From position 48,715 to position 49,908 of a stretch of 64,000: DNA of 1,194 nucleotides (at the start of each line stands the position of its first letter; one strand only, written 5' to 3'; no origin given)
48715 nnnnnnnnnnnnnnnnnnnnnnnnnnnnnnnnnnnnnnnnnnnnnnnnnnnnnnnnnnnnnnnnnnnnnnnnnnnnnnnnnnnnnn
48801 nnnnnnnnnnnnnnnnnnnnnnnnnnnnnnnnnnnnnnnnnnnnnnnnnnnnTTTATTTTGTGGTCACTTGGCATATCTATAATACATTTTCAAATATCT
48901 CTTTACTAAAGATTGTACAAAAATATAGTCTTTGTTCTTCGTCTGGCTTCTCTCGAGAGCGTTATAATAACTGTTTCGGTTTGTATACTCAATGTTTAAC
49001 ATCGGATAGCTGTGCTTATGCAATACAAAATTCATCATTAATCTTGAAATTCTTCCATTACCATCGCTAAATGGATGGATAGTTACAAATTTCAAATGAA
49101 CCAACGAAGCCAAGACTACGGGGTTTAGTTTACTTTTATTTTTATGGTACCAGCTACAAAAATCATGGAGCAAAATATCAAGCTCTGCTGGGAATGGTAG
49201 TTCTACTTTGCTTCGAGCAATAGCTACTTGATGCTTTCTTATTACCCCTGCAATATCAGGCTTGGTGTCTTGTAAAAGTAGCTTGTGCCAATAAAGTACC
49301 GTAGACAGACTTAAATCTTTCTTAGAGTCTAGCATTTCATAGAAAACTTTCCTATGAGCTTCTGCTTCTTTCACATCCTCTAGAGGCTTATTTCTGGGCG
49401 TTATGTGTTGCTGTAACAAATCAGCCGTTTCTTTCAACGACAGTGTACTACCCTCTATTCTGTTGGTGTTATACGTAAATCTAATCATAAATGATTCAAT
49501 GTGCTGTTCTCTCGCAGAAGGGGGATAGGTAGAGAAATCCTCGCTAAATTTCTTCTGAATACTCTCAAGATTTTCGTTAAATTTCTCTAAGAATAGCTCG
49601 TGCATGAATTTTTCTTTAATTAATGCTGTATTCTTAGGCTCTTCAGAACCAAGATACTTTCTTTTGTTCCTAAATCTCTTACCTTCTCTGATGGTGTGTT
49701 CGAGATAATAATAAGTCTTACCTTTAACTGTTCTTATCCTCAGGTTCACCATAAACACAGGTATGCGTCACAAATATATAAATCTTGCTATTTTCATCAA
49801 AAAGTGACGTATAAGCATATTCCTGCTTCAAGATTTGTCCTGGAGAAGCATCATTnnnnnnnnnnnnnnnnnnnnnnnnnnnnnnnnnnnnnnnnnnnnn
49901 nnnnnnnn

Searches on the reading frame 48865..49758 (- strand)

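Call 8: search_protein_families(library=pfam, proteins=[window:48865-49758:-])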
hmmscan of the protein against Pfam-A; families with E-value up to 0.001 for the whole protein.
window:48865-49758:- (297 aa): 1 family
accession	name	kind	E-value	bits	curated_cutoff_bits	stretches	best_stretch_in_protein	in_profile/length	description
PF02661.23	Fic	-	3.3e-19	70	24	1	149-246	2-93/93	Fic/DOC family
